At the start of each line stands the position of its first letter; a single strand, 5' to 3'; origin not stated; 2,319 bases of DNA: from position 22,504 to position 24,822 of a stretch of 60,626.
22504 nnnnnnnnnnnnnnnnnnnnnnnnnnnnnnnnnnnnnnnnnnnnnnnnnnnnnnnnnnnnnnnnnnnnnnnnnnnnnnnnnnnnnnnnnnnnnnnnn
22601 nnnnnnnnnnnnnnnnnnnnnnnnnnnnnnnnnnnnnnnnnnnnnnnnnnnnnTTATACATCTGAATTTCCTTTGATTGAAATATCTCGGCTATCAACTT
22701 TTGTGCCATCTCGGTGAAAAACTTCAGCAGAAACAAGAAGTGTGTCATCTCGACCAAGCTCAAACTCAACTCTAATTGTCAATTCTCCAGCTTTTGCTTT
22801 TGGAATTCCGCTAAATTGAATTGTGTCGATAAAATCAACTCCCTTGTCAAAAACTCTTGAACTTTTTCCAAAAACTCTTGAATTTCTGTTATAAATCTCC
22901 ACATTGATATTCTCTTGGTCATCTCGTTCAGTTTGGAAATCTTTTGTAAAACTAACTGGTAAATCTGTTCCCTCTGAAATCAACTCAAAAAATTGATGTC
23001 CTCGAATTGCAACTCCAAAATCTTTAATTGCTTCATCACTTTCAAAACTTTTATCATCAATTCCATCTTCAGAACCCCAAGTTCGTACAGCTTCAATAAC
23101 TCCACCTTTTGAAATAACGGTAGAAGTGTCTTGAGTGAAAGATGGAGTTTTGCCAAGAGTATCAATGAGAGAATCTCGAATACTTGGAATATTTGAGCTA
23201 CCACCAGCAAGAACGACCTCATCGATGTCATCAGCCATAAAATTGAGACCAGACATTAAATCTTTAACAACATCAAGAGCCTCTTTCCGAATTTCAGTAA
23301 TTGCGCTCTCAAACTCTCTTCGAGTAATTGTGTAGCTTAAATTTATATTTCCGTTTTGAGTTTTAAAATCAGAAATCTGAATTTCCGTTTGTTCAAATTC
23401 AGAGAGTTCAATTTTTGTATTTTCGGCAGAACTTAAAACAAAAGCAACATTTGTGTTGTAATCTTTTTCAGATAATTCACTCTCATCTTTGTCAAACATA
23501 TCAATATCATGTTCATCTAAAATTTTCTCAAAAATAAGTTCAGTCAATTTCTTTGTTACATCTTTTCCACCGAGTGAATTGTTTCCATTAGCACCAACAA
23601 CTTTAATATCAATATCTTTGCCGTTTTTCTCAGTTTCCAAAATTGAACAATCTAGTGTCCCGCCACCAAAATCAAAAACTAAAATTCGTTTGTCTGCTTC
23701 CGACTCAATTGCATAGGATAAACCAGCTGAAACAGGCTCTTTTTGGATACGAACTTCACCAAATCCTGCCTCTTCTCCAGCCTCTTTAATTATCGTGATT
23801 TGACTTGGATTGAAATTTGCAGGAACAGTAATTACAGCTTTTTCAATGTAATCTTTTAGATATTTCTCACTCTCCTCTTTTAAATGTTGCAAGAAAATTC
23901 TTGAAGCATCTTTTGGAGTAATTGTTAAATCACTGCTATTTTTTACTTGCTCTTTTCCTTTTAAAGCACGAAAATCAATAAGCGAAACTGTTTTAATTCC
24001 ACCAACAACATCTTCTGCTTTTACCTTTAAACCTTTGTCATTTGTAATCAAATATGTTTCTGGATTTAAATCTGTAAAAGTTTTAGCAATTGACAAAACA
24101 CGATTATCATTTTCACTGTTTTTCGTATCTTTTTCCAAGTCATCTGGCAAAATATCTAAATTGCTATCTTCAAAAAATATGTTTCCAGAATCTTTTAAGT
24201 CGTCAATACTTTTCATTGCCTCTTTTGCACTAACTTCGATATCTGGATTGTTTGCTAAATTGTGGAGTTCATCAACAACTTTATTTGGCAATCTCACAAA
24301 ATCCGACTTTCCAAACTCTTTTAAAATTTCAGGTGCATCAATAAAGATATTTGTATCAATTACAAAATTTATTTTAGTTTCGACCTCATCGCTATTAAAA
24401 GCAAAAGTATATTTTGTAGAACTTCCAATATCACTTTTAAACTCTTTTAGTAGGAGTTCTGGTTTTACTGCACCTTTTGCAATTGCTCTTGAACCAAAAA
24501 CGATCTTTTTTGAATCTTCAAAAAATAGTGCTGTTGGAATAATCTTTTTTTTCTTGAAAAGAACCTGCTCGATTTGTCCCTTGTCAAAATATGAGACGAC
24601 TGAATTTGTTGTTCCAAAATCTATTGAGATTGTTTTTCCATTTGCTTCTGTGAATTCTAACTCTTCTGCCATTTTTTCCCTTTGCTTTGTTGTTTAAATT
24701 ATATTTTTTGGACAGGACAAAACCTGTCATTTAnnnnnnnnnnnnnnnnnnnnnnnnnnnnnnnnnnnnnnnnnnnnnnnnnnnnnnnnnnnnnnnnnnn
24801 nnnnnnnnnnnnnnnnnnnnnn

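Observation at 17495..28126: Seven-gene cluster with four paralogous Hsp70 ATPases plus PIN, vWA, GrpE-like and coiled-coil modules: candidate undescribed chaperone-based conflict system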

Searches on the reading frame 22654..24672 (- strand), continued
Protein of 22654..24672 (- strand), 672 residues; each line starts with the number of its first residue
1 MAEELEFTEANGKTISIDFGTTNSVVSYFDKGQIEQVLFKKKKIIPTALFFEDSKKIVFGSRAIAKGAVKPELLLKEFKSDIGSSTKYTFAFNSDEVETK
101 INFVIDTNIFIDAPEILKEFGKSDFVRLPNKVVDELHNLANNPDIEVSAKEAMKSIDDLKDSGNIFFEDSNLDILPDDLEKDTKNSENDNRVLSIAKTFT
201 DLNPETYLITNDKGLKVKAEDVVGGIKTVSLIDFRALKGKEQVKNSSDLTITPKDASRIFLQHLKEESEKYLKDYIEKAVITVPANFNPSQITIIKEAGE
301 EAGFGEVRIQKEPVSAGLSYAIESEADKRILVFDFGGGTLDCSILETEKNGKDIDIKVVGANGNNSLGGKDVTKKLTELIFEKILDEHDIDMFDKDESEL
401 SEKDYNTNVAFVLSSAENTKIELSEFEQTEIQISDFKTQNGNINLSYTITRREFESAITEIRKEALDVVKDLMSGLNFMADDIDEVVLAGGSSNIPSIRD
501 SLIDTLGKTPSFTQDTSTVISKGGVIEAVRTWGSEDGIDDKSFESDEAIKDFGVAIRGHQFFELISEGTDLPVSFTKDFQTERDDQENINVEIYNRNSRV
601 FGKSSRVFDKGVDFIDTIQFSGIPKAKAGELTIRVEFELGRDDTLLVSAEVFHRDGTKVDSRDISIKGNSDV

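Call 21: find_related_loci(query=A1, collection=genome_contigs, flank=10000)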
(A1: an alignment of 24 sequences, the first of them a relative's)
Query A1 (672 aa) in genome_contigs; peptide patterns used: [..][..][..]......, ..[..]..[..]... (x = any residue, [..] = any of these).
600 stretches matched a pattern (row limit reached: there are more); 559 encode a relative of the query (tblastn E <= 1e-3); the best 80 are kept; 80 distinct loci.
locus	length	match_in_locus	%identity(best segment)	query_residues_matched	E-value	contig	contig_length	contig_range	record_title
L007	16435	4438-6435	45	3-671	4e-173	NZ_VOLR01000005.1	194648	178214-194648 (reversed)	Colwellia hornerae strain ACAM 607 NODE_5_length_194648_cov_132.725, whole genome shotgun sequence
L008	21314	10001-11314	30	188-650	1e-49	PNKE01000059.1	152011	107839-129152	MAG: Candidatus Solibacter sp. isolate PR.3.38 PR_1000011_152011, whole genome shotgun sequence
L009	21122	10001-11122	31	252-650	1e-48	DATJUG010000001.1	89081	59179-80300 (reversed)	MAG TPA_asm: Bryobacteraceae bacterium isolate SMAG_U15040 k141_3108983, whole genome shotgun sequence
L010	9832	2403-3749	31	192-670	4e-48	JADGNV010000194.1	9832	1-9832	MAG: Candidatus Aminicenantes bacterium isolate Chersky_507 k127_24454017, whole genome shotgun sequence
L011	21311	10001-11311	30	188-650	3e-48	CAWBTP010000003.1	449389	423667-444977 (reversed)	MAG: uncultured Acidimicrobiia bacterium isolate MFD05454.bin.1.192 genome assembly, contig: contig_12817, whole genome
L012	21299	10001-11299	32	192-650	8e-48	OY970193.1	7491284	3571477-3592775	MAG: uncultured Acidobacteriota bacterium isolate MFD09206.bin.1.42 genome assembly, chromosome: 1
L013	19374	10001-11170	31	252-670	2e-47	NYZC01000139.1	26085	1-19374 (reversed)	MAG: Phycisphaeraceae bacterium isolate ARS65 MHASMcontig_408847, whole genome shotgun sequence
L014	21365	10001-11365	30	186-670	1e-48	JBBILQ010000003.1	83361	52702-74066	MAG: Candidatus Aminicenantes bacterium isolate RVF170221_bin_212 NODE_160_length_83361_cov_5.881125, whole genome shotg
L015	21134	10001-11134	30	252-650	1e-47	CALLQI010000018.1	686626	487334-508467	MAG TPA_asm: uncultured bacterium isolate SRR6227243_bin.55_CONCOCT_v1.1_MAG genome assembly, contig: ERZ795105.8, whole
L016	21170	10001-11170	32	252-670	1e-47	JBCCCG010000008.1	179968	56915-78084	MAG: Planctomycetota bacterium isolate P01_A01_bin.54 k141_689098_length_179968_cov_31.1125, whole genome shotgun sequen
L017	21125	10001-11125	32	252-650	5e-47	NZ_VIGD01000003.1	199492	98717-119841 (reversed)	Ureibacillus terrenus strain ATCC BAA-384 NODE_3_length_199492_cov_385.575392, whole genome shotgun sequence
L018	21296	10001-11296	31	192-650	3e-47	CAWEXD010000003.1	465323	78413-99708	MAG: uncultured Candidatus Rokubacteria bacterium isolate MFD06229.bin.1.275 genome assembly, contig: contig_17861, whol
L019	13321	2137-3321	31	248-670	5e-47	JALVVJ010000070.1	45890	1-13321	MAG: Flavobacteriales bacterium isolate M10_metabat1_scaf2bin.019 M10_NODE_256_length_45890_cov_5.180932, whole genome s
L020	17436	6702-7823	33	252-650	1e-46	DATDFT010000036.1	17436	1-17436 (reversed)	MAG TPA_asm: Pyrinomonadaceae bacterium isolate SMAG_U233 k141_1013532, whole genome shotgun sequence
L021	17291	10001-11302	31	192-650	7e-47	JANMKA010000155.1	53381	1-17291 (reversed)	MAG: Blastocatellia bacterium isolate OTE_64_metabat_267 OTE_64_k141_4837741, whole genome shotgun sequence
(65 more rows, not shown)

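Call 73: search_protein_families(library=pfam, alignment_id=A8, max_evalue=0.00001)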
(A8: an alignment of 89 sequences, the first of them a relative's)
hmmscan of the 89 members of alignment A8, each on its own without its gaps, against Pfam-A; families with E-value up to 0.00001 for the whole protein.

A. member 1, L001:1-700:- (233 aa): 1 family
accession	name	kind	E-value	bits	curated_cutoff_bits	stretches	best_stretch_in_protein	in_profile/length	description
PF06980.17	DUF1302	-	2.6e-22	80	23.2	1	108-228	79-219/541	Protein of unknown function (DUF1302)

B. families by the number of members that match (of 89 scanned): 77 families (the first 25 are shown)
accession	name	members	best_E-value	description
PF04055.27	Radical_SAM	5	7.4e-25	Radical SAM superfamily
PF00350.29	Dynamin_N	4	1.4e-15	Dynamin family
PF00271.37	Helicase_C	4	3.2e-11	Helicase conserved C-terminal domain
PF01926.29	MMR_HSR1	4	1.9e-07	50S ribosome-binding GTPase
PF04851.21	ResIII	3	1.7e-12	Type III restriction enzyme, res subunit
PF00176.29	SNF2-rel_dom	3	1.6e-11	SNF2-related domain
PF00270.35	DEAD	2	1.5e-18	DEAD/DEAH box helicase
PF13671.12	AAA_33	2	2.6e-17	AAA domain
PF14487.12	DarT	2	5.1e-16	ssDNA thymidine ADP-ribosyltransferase, DarT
PF00753.33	Lactamase_B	2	1.7e-13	Metallo-beta-lactamase superfamily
PF12706.13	Lactamase_B_2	2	2.6e-10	Beta-lactamase superfamily domain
PF16661.11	Lactamase_B_6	2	9.1e-10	Metallo-beta-lactamase superfamily domain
PF08433.16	KTI12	2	3.6e-08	Chromatin associated protein KTI12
PF13353.11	Fer4_12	2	6.2e-08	4Fe-4S single cluster domain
PF00872.24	Transposase_mut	1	2.4e-113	Transposase, Mutator family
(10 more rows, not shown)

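Call 74: search_protein_families(library=padloc, alignment_id=A8, max_evalue=0.00001)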
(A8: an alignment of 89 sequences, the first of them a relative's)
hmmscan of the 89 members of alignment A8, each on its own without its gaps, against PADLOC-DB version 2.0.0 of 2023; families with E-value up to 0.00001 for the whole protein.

A. member 1, L001:1-700:- (233 aa): 0 families

B. families by the number of members that match (of 89 scanned): 179 families (the first 25 are shown)
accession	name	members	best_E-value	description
PDLC02903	pVip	4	4.9e-20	Viperins not associated with kinases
PDLC02904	pVip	4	3.5e-17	Viperins associated with kinases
PDLC02623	DrmD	4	8.1e-12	DrmD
PDLC02621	DrmD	3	2.4e-14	DrmD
PDLC02500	BrxHI|BrxHII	3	7.5e-14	BrxHI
PDLC02843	DpdE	3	1.3e-13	DpdE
PDLC02707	PbeA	3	8.8e-11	PbeA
PDLC04140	mad8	3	4.7e-10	mads_8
PDLC02634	DrmD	3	4.5e-07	DrmD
PDLC01828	CARF2--CARF_HEPN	2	2.4e-107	-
PDLC00659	HmaA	2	5.3e-16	SNF2 helicase / DEAD-box helicase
PDLC02619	DrmD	2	2.4e-14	DrmD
PDLC02840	DpdE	2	4.9e-12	DpdE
PDLC02846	DpdE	2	3.3e-09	DpdE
PDLC02193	PLD_Helicase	2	2e-08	-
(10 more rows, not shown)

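Call 76: search_protein_families(library=pfam, proteins=[L007:13016-14242:+], max_evalue=0.0001)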
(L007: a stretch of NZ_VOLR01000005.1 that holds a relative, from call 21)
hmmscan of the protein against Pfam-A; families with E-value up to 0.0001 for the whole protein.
L007:13016-14242:+ (408 aa): 0 families

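Call 91: search_dna_similar(query=window:22654-24672:-, collection=plasmids, mode=protein, max_evalue=1e-20, max_rows=12)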
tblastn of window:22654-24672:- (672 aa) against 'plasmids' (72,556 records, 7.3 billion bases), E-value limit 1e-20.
Records with a match: 319; places in all: 368; records where one place covers at least 80% of the query: 0.
Best place of each record, by identity: <60% 319.
By first word of the organism name: Ralstonia 125; Rhodococcus 20; Streptomyces 14; Pseudoalteromonas 14; Rahnella 12; Escherichia 11; Bacillus 10; Sphingomonas 6; Sinorhizobium 5; Cupriavidus 5; and 59 more.
By predicted mobility (MOB-suite, as given by PLSDB): non-mobilizable 174; mobilizable 125; conjugative 20.
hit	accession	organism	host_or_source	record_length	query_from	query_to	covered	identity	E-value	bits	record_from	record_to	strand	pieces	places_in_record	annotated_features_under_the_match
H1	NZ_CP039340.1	Ralstonia pseudosolanacearum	-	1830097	188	670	72%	27.8%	8e-37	155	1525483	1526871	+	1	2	none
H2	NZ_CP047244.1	Trichormus variabilis 0441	cell culture,thermal spring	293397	192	670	71%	27.7%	3e-34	148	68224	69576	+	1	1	dnaK: molecular chaperone DnaK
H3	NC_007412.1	Trichormus variabilis ATCC 29413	-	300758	192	670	71%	27.7%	3e-34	148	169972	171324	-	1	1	dnaK: molecular chaperone DnaK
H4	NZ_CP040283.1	Nostoc sp. C057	Phaeoceros,pure culture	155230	192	670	71%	27.7%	4e-34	147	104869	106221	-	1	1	dnaK: molecular chaperone DnaK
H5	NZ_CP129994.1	Salinibaculum sp. KK48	cell culture,sediment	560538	250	649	60%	32.7%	5e-48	190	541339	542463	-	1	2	dnaK: molecular chaperone DnaK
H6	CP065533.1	Ralstonia solanacearum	peanut,whole organism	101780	188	670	72%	26.9%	2e-36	154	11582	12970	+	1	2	record has no annotation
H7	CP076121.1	Ralstonia solanacearum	Solanum muricatum,cell culture,stem,stem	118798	188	670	72%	26.9%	2e-36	154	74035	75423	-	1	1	dnaK: molecular chaperone DnaK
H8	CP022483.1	Ralstonia solanacearum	peanut,cell culture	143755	188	670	72%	26.9%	2e-36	154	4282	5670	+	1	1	molecular chaperone DnaK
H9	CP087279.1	Ralstonia solanacearum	Tobacco,whole organism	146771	188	670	72%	26.9%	2e-36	154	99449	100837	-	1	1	record has no annotation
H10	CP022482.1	Ralstonia solanacearum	peanut,cell culture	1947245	188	670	72%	26.9%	2e-36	154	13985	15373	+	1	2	molecular chaperone DnaK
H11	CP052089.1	Ralstonia solanacearum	tomato,cell culture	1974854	188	670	72%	26.9%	2e-36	154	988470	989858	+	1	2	none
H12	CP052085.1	Ralstonia solanacearum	tomato,cell culture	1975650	188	670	72%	26.9%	2e-36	154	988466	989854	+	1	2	none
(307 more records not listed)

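Call 94: search_protein_families(library=pfam, proteins=[L001:18655-21087:+], max_evalue=0.001)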
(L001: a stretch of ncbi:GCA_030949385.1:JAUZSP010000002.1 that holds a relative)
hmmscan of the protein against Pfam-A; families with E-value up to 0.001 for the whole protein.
L001:18655-21087:+ (810 aa): 2 families
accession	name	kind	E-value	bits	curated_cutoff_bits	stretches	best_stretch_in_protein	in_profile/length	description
PF00350.29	Dynamin_N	-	2.4e-15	57.4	27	1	66-276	1-140/168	Dynamin family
PF01926.29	MMR_HSR1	-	2.2e-07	31.4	21.9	0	65-94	1-30/113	50S ribosome-binding GTPase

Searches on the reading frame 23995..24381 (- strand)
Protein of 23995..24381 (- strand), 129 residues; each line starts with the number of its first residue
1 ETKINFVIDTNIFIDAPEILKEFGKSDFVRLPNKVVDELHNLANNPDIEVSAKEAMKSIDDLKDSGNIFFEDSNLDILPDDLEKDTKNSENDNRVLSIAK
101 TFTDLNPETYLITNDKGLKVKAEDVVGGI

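Call 68: find_related_loci(query=A7, collection=metagenome_contigs, flank=10000)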
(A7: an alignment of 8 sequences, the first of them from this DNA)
Query A7 (129 aa) in metagenome_contigs; peptide patterns used: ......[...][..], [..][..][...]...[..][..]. (x = any residue, [..] = any of these).
469 stretches matched a pattern; 28 encode a relative of the query (tblastn E <= 1e-3); 28 distinct loci.
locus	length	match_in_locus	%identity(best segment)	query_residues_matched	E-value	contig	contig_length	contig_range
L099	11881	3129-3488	59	6-123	1e-38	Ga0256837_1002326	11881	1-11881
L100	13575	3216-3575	54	6-123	8e-35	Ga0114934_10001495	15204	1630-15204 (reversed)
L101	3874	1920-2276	57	6-123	1e-34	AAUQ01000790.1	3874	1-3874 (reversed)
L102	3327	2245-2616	53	6-125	2e-33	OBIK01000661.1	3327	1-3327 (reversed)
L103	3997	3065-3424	53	6-123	2e-32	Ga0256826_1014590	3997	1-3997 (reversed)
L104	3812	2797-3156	53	6-123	1e-32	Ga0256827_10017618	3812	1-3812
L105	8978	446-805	53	6-123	2e-32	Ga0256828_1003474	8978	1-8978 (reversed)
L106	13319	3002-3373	52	7-126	1e-32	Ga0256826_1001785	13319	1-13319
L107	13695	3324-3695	52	7-126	1e-32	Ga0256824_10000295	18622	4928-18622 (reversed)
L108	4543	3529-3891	52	6-123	3e-32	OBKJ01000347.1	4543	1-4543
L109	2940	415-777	51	6-123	8e-32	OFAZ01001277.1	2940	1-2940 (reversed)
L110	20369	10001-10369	52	6-123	5e-32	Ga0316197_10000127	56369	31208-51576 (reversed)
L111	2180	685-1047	51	6-123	9e-32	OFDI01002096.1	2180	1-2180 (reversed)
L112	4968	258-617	51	6-123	2e-30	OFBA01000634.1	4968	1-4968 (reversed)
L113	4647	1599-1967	43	5-125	1e-24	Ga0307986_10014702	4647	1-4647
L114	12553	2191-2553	41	5-123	7e-23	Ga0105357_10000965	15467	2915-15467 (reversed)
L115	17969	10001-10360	48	6-123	1e-22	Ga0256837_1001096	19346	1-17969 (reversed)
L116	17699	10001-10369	41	5-125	8e-22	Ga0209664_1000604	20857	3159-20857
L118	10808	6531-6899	41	5-125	8e-22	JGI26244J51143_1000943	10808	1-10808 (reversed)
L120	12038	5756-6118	40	5-123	1e-21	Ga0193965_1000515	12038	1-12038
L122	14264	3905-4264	43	6-122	6e-20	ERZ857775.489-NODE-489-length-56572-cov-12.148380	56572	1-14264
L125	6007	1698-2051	35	6-123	3e-14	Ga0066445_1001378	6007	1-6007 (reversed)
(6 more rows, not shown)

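Call 69: find_related_loci(query=A7, collection=viral_contigs, flank=10000)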
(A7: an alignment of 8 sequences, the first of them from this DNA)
Query A7 (129 aa) in viral_contigs; peptide patterns used: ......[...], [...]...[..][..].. (x = any residue, [..] = any of these).
257 stretches matched a pattern, but none encodes a relative of the query by tblastn (E <= 1e-3).

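Call 75: search_protein_families(library=pfam, proteins=[L116:495-2000:+, L116:2002-3249:+, L116:3343-4353:+, L116:4360-5046:+, L116:5095-6519:-, L114:9001-10197:+, L114:10198-11244:+, L114:11204-12553:+, L115:620-1693:+, L115:1854-3188:+], max_evalue=0.0001)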
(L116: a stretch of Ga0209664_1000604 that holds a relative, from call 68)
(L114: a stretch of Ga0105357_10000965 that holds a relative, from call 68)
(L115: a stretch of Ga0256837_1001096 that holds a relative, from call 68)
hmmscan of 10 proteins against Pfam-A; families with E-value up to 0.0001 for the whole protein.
L116:495-2000:+ (501 aa): 1 family
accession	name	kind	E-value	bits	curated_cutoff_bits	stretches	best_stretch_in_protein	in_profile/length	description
PF11074.14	DUF2779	-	8.4e-41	139.6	23.3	1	301-424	1-125/126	Domain of unknown function(DUF2779)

L116:2002-3249:+ (415 aa): 1 family
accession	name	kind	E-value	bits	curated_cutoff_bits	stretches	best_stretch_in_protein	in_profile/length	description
PF14487.12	DarT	-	1.7e-12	47.9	22.5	1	221-393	2-184/201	ssDNA thymidine ADP-ribosyltransferase, DarT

L116:3343-4353:+ (336 aa): 1 family
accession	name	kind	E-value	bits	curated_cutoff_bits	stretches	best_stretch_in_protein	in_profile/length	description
PF14487.12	DarT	-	5.1e-16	59.4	22.5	1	154-328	2-194/201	ssDNA thymidine ADP-ribosyltransferase, DarT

L116:4360-5046:+ (228 aa): 1 family
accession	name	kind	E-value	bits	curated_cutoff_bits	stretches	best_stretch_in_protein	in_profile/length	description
PF22397.2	NADAR-DarT1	-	9e-90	300.2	27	1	2-206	1-208/212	DarT1-associated NADAR antitoxin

L116:5095-6519:- (474 aa): 1 family
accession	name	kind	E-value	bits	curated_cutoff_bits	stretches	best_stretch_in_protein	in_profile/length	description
PF00078.32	RVT_1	-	4.4e-21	76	29.6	1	66-269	3-204/205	Reverse transcriptase (RNA-dependent DNA polymerase)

L114:9001-10197:+ (398 aa): 0 families

L114:10198-11244:+ (348 aa): 4 families
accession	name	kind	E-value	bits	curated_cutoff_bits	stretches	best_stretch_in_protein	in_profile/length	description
PF13361.12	UvrD_C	-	3.4e-11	43.6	25.6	1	273-323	283-345/350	UvrD-like helicase C-terminal domain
PF13538.12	UvrD_C_2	-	2.3e-08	34.2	27.4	1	278-323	2-51/52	UvrD-like helicase C-terminal domain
PF01443.25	Viral_helicase1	-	1.9e-06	28.3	21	0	247-324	162-227/228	Viral superfamily 1 RNA helicase core domain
PF13245.12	AAA_19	-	1.3e-05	25.9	25.1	1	19-140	4-123/134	AAA domain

L114:11204-12553:+ (450 aa): 1 family
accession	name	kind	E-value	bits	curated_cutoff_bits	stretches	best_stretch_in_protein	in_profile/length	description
PF22546.2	2CompART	-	1.5e-20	74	27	1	20-144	2-120/120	2-Component system ADP-ribosyltransferase domain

L115:620-1693:+ (357 aa): 1 family
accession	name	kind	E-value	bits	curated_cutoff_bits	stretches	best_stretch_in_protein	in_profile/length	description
PF03787.20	RAMPs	-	1.6e-06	29.2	22.1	1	77-246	1-94/189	RAMP superfamily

L115:1854-3188:+ (444 aa): 0 families

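Call 76: search_protein_families(library=pfam, proteins=[L118:205-1185:+, L118:1182-1595:+, L118:1592-2389:+, L122:710-2722:+, L125:2120-2770:+, L125:2782-4416:+, L125:4635-6007:+, L115:3188-3835:+, L102:699-1931:+], max_evalue=0.0001)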
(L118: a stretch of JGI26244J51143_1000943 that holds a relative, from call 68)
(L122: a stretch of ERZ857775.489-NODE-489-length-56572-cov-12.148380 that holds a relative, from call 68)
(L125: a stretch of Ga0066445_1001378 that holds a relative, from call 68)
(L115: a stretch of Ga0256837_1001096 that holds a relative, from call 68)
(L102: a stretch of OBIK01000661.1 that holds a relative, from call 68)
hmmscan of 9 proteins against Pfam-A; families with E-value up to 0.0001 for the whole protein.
L118:205-1185:+ (326 aa): 4 families
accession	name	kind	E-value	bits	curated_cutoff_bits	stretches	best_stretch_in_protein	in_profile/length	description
PF03031.24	NIF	-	1.8e-10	41.2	21.8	1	167-267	1-122/160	NLI interacting factor-like phosphatase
PF13419.12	HAD_2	-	2.4e-08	34.7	23.8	1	186-237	81-132/178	Haloacid dehalogenase-like hydrolase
PF05152.18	DUF705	-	4.6e-06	26.8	20.4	1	159-231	126-201/304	Protein of unknown function (DUF705)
PF00702.32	Hydrolase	-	2.5e-05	25.2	26.4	0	170-235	83-149/191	haloacid dehalogenase-like hydrolase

L118:1182-1595:+ (137 aa): 0 families

L118:1592-2389:+ (265 aa): 0 families

L122:710-2722:+ (670 aa): 0 families

L125:2120-2770:+ (216 aa): 0 families

L125:2782-4416:+ (544 aa): 2 families
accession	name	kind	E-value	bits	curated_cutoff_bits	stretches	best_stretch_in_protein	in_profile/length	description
PF00004.35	AAA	-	1.8e-32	113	21.2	1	276-404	1-130/131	ATPase family associated with various cellular activities (AAA)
PF17862.7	AAA_lid_3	-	6.6e-05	22.8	27.2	0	429-472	3-44/45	AAA+ lid domain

L125:4635-6007:+ (457 aa): 1 family
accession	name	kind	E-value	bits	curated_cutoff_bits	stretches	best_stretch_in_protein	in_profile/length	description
PF00145.23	DNA_methylase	-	4.7e-35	122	22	1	4-368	2-323/324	C-5 cytosine-specific DNA methylase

L115:3188-3835:+ (215 aa): 3 families
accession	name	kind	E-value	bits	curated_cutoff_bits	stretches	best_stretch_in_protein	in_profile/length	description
PF08433.16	KTI12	-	3.6e-08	33.7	22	1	9-144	8-137/271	Chromatin associated protein KTI12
PF13671.12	AAA_33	-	4.6e-08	33.9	27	1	10-144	7-140/143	AAA domain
PF03266.21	NTPase_1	-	4.8e-07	30.2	23.9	1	10-74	7-73/168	NTPase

L102:699-1931:+ (410 aa): 0 families

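Call 94: search_protein_families(library=pfam, proteins=[L120:1-2616:+, L100:11487-13575:+, L106:11274-13319:+, L122:7881-9395:+], max_evalue=0.001)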
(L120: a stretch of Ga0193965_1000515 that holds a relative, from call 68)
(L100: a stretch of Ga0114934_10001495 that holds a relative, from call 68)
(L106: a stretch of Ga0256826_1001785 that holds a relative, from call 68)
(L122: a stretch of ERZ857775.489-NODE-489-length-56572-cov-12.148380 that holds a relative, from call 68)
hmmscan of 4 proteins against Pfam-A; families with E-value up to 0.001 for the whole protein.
L120:1-2616:+ (871 aa): 2 families
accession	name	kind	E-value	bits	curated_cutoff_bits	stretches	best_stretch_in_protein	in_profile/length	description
PF00575.29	S1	-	7.4e-28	97.2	22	2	61-131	2-73/74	S1 RNA binding domain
PF23598.1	LRR_14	-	1.6e-12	47.3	40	2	192-321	44-169/353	Leucine-rich repeat region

L100:11487-13575:+ (696 aa): 1 family
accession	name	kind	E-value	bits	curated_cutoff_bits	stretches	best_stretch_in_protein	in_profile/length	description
PF01935.23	DUF87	-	1.4e-07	32.3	23.2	1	463-559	2-97/220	Helicase HerA, central domain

L106:11274-13319:+ (682 aa): 1 family
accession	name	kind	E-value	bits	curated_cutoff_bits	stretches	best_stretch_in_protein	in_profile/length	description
PF01935.23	DUF87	-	3.2e-05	24.6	23.2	1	474-571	3-99/220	Helicase HerA, central domain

L122:7881-9395:+ (504 aa): 0 families
